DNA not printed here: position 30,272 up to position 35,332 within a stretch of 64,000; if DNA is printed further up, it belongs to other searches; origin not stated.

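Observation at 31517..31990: In-frame 147 nt tandem repeats encode the coiled-coil ruler and could vary its length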

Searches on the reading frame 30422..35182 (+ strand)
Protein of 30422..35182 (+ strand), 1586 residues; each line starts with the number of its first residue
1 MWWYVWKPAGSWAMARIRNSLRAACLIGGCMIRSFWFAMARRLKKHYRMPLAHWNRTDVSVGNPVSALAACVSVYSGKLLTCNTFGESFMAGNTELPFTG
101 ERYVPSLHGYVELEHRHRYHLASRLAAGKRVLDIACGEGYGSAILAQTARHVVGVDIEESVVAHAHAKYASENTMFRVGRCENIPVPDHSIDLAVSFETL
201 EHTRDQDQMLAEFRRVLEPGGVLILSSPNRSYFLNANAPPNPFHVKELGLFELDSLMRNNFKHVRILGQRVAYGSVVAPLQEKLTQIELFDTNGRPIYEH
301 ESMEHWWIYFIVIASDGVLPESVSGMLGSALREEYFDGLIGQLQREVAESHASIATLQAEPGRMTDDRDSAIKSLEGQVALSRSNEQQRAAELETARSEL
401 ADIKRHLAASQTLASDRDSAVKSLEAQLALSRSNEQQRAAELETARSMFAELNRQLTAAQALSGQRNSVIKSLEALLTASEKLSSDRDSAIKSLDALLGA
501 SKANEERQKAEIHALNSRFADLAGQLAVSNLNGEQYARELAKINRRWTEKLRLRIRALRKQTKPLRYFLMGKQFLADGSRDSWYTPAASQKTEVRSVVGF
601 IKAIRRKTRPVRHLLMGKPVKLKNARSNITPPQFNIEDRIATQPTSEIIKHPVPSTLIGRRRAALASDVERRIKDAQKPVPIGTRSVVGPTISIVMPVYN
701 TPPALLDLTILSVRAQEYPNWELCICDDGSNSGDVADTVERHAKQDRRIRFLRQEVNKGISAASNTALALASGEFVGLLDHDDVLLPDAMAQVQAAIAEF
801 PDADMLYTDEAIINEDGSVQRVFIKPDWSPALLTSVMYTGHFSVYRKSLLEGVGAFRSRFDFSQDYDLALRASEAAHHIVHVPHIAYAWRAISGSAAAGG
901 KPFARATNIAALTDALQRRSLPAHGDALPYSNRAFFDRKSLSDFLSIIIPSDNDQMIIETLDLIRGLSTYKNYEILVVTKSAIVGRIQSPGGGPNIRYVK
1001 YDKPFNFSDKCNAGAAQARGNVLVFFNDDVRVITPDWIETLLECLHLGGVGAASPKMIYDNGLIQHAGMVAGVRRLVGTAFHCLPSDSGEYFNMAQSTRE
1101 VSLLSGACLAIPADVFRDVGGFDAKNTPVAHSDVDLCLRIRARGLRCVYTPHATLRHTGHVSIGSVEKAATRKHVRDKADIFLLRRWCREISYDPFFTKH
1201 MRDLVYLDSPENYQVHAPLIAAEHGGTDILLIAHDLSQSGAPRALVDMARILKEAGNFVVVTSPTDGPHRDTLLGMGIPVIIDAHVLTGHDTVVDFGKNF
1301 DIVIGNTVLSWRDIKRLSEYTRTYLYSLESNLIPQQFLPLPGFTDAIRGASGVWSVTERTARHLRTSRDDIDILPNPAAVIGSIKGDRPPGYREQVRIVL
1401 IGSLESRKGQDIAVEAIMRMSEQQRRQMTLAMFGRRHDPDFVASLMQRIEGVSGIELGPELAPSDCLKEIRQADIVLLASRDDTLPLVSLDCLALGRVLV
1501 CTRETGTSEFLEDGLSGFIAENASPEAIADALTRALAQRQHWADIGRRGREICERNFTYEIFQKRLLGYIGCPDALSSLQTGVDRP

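Call 5: search_protein_families(library=pfam, proteins=[window:30422-35182:+], max_evalue=0.01)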
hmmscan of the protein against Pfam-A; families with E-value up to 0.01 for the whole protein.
window:30422-35182:+ (1586 aa): 24 families
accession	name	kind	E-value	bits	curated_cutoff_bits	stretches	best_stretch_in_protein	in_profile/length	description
PF00535.33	Glycos_transf_2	-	4.8e-37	127.9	23.3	2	693-851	1-165/168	Glycosyl transferase family 2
PF08241.18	Methyltransf_11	-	1.4e-23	83.8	21.2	1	132-225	1-95/95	Methyltransferase domain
PF13641.12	Glyco_tranf_2_3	-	2.4e-21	77.3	27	2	690-885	1-207/230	Glycosyltransferase like family 2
PF13649.12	Methyltransf_25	-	6e-21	75.4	27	1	131-221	1-97/97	Methyltransferase domain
PF13847.12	Methyltransf_31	-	2.4e-20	73.1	27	1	127-237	3-114/145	Methyltransferase domain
PF00534.26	Glycos_transf_1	-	5.5e-18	65.5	26.4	1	1395-1551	15-171/172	Glycosyl transferases group 1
PF13692.12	Glyco_trans_1_4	-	8.2e-18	65.5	27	1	1397-1537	3-141/142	Glycosyl transferases group 1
PF13489.12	Methyltransf_23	-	1.2e-15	58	27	1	118-244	12-124/164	Methyltransferase domain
PF08242.18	Methyltransf_12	-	8e-14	52.6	30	1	132-223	1-98/98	Methyltransferase domain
PF16994.11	Glyco_trans_4_5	-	1.2e-11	45.1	26.6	1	1228-1321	4-93/172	Glycosyl-transferase family 4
PF13632.12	Glyco_trans_2_3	-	9.8e-11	42.3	27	2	1062-1160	29-125/198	Glycosyl transferase family group 2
PF20706.3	GT4-conflict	-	1e-09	38.3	26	1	1386-1522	189-331/385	Family 4 Glycosyltransferase in conflict systems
PF01209.24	Ubie_methyltran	-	5.6e-09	36.1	20.1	1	127-224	47-150/233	ubiE/COQ5 methyltransferase family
PF13524.12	Glyco_trans_1_2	-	6.2e-09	36.4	25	1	1430-1560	17-136/144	Glycosyl transferase-like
PF10111.15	Glyco_tranf_2_2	-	1.1e-07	32.1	27.3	1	693-892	1-220/276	Glycosyltransferase like family 2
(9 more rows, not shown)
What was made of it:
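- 30773..31153 (+): Class I SAM-dependent methyltransferase domain, the putative chain terminator at the membrane-distal end of the spacer. Pfam Methyltransf_11/25/31/23, E 1e-16 to 1e-24, residues 118-244 of the 1586-aa ORF (call 5).
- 32498..33097 (+): First GT2 (GT-A) glycosyltransferase module. Pfam Glycos_transf_2, E 4.8e-37 (call 5).
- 33413..33940 (+): Second GT2-like module. Second stretches of Pfam Glycos_transf_2, Glyco_trans_2_3 and Glyco_tranf_2_5 (call 5).
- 34103..35074 (+): C-terminal GT4 (GT-B) module. Pfam Glyco_trans_4_5, Glycos_transf_1 and Glyco_trans_1_4 (call 5).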

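Call 9: search_solved_structures(query=window:30689-35182:+, max_evalue=0.001)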
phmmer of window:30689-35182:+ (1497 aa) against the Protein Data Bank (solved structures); distinct sequences matched with E-value up to 0.001: 66 (the best 60 are shown).
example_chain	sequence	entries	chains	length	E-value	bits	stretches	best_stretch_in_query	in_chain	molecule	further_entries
2z87_A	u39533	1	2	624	1.2e-25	92.3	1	601-805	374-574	Chondroitin synthase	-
2z86_A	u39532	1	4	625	1.2e-25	92.3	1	601-805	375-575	Chondroitin synthase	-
5wp5_A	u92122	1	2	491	9.3e-15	56.2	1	33-142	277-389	Phosphomethylethanolamine N-methyltransferase 2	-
5wp4_A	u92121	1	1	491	4e-13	50.8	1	34-142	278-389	Phosphoethanolamine N-methyltransferase 1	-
8zc8_A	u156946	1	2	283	2.1e-12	48.4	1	35-137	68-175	MitM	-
21zq_A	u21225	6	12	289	2.2e-12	48.4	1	35-137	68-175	MitM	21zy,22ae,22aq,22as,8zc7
5hea_A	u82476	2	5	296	1.2e-10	42.6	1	600-699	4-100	Putative glycosyltransferase (GalT1)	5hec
9jma_A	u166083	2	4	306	3.3e-10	41.1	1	603-806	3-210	GalNAc(5)-diNAcBac-PP-undecaprenol beta-1,3-glucosyltransferase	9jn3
1ve3_A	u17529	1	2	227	2.8e-09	38.1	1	40-136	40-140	hypothetical protein PH0226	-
2gs9_A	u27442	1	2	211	4.7e-09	37.3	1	20-136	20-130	Hypothetical protein TT1324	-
6uv6_A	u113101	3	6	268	6e-09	37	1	38-136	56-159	D-glucose O-methyltransferase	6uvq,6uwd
1xxl_A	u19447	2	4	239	6.1e-09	36.9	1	34-169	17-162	YcgJ protein | ycgJ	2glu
6uak_A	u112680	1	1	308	1.4e-08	35.7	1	40-138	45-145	SAM dependent methyltransferase LahSB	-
3l8d_A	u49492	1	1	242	3e-08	34.6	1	41-136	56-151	Methyltransferase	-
3bus_A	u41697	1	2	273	4.4e-08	34.1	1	37-136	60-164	Methyltransferase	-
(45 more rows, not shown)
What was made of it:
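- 32498..33097 (+): PDB chondroitin synthase, E 1e-25 (call 9).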

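Call 12: find_homologous_proteins(query=window:30689-35182:+, max_evalue=1e-10)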
Query window:30689-35182:+ (1497 aa): 415 proteins with E <= 1e-10 among 8000 candidates; the best 120 are listed.
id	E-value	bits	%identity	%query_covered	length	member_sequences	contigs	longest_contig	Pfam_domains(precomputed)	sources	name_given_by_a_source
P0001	0.0e+0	3386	100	100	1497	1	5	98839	PF13489.13,PF10111.15,PF13524.13,PF00535.33,PF08241.19,PF13692.13,PF13847.13,PF13632.13,PF13641.13,PF00534.27,PF13649.13,PF16994.12,PF01209.25,PF08242.19,PF20706.4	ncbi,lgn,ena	-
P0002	0.0e+0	2970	88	100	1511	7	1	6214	PF13489.13,PF10111.15,PF13524.13,PF00535.33,PF08241.19,PF13692.13,PF13847.13,PF13632.13,PF13641.13,PF00534.27,PF13649.13,PF16994.12,PF01209.25,PF08242.19,PF20706.4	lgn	-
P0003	0.0e+0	2849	84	99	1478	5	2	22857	PF13489.13,PF10111.15,PF13524.13,PF00535.33,PF08241.19,PF13692.13,PF13847.13,PF13632.13,PF13641.13,PF00534.27,PF13649.13,PF16994.12,PF01209.25,PF08242.19,PF20706.4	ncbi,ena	-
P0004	0.0e+0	2723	79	100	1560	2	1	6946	PF13489.13,PF08003.18,PF02353.27,PF10111.15,PF13524.13,PF00535.33,PF08241.19,PF13692.13,PF13712.13,PF13847.13,PF13632.13,PF13641.13,PF00534.27,PF13649.13,PF16994.12,PF01209.25,PF08242.19,PF20706.4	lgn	-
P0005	0.0e+0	2448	70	99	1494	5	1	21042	PF13489.13,PF08003.18,PF10111.15,PF13524.13,PF00535.33,PF08241.19,PF13692.13,PF13847.13,PF13632.13,PF13641.13,PF00534.27,PF13649.13,PF16994.12,PF01209.25,PF08242.19,PF20706.4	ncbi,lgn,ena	-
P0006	0.0e+0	2055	74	83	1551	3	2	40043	PF13632.13,PF10111.15,PF13641.13,PF00534.27,PF13524.13,PF16994.12,PF00535.33,PF20706.4,PF13692.13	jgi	-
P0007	6.2e-160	552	36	34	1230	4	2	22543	PF13489.13,PF02353.27,PF10111.15,PF00535.33,PF08241.19,PF13847.13,PF13632.13,PF05175.21,PF13641.13,PF13649.13,PF01209.25,PF08242.19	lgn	-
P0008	2.7e-157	544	36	34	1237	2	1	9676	PF13489.13,PF02353.27,PF10111.15,PF00535.33,PF08241.19,PF13847.13,PF13632.13,PF05175.21,PF13641.13,PF13649.13,PF01209.25,PF08242.19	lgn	-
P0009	2.1e-153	531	41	34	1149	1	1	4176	PF13847.13,PF13489.13,PF13632.13,PF02353.27,PF10111.15,PF13506.14,PF13641.13,PF13649.13,PF00535.33,PF08241.19,PF08242.19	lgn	-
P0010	4.7e-152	526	38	34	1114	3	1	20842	PF13847.13,PF13489.13,PF13632.13,PF10111.15,PF13641.13,PF13649.13,PF00535.33,PF08241.19,PF08242.19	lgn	-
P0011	1.0e-134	469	29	56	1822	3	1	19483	PF13489.13,PF10111.15,PF13579.13,PF13524.13,PF00535.33,PF08241.19,PF13692.13,PF05401.17,PF13847.13,PF13632.13,PF05175.21,PF13641.13,PF00534.27,PF13649.13,PF01209.25,PF08242.19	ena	-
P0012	3.9e-127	444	36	34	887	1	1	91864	PF07021.19,PF13847.13,PF13489.13,PF08003.18,PF13632.13,PF10111.15,PF13641.13,PF13649.13,PF00535.33,PF08241.19,PF08242.19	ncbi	-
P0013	4.1e-127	444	33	59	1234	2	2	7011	PF13489.13,PF02353.27,PF10111.15,PF00535.33,PF08241.19,PF13692.13,PF07021.19,PF13847.13,PF13641.13,PF00534.27,PF13649.13,PF01209.25,PF08242.19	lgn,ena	-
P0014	8.7e-126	439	32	32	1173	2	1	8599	PF13847.13,PF13489.13,PF13649.13,PF00535.33,PF01209.25,PF08241.19,PF08242.19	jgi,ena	-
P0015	1.3e-125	439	31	71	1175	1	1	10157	PF13847.13,PF13489.13,PF13632.13,PF02353.27,PF13649.13,PF00535.33,PF01209.25,PF08241.19,PF08242.19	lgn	-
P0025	2.6e-98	348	32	49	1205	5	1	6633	PF13489.13,PF02353.27,PF13506.14,PF13439.13,PF00535.33,PF08241.19,PF13692.13,PF07021.19,PF13847.13,PF13641.13,PF00534.27,PF13649.13,PF01209.25,PF08242.19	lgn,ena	-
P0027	1.7e-95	339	39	25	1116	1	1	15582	PF13489.13,PF02353.27,PF10111.15,PF14307.13,PF00535.33,PF08241.19,PF13847.13,PF05175.21,PF13641.13,PF13649.13,PF01209.25,PF08242.19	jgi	jgi:GT2 family glycosyltransferase/SAM-dependent methyltransferase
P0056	3.6e-80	288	38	25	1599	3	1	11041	PF13489.13,PF02353.27,PF10111.15,PF13524.13,PF00535.33,PF08241.19,PF13692.13,PF13847.13,PF13632.13,PF05175.21,PF13641.13,PF00534.27,PF13649.13,PF01209.25,PF08242.19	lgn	-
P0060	2.3e-79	285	40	19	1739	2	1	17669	PF13489.13,PF02353.27,PF10111.15,PF00535.33,PF08241.19,PF13692.13,PF13847.13,PF05175.21,PF13641.13,PF13649.13,PF20922.4,PF03291.23,PF13679.13,PF01209.25,PF08242.19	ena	-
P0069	1.9e-77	279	44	15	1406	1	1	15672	PF13489.13,PF02353.27,PF10111.15,PF00535.33,PF08241.19,PF13692.13,PF13847.13,PF05175.21,PF13641.13,PF00534.27,PF13649.13,PF01209.25,PF08242.19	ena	-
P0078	9.0e-76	273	55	12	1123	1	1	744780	PF13847.13,PF13489.13,PF13641.13,PF00534.27,PF13649.13,PF00535.33,PF01209.25,PF08241.19,PF08242.19,PF13692.13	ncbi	-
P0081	1.5e-75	273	26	53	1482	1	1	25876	PF13489.13,PF08003.18,PF02353.27,PF10111.15,PF00535.33,PF08241.19,PF13692.13,PF07021.19,PF13847.13,PF05175.21,PF13641.13,PF13649.13,PF20922.4,PF01209.25,PF08242.19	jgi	jgi:O-antigen biosynthesis protein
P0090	1.2e-74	270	28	53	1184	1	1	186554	PF13489.13,PF08003.18,PF02353.27,PF10111.15,PF13524.13,PF03141.23,PF00535.33,PF08241.19,PF13692.13,PF05401.17,PF13847.13,PF13641.13,PF00534.27,PF13649.13,PF01209.25,PF08242.19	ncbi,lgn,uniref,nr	ncbi:glycosyltransferase [Paraburkholderia sp. Cy-641]|uniref:methyltransferase domain-containing pr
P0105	8.4e-74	267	35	31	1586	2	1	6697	PF13489.13,PF13506.14,PF14307.13,PF00535.33,PF08241.19,PF13692.13,PF13847.13,PF13641.13,PF00534.27,PF11559.14,PF13649.13,PF01209.25,PF08242.19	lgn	-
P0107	1.4e-73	266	38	22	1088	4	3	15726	PF13489.13,PF02353.27,PF10111.15,PF13524.13,PF03141.23,PF00535.33,PF08241.19,PF13692.13,PF13847.13,PF05175.21,PF13641.13,PF00534.27,PF13649.13,PF01209.25,PF08242.19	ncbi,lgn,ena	-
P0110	5.4e-73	264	28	53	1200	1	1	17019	PF13489.13,PF02353.27,PF13524.13,PF00535.33,PF08241.19,PF13692.13,PF05401.17,PF13847.13,PF05175.21,PF13641.13,PF13649.13,PF01209.25,PF08242.19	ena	-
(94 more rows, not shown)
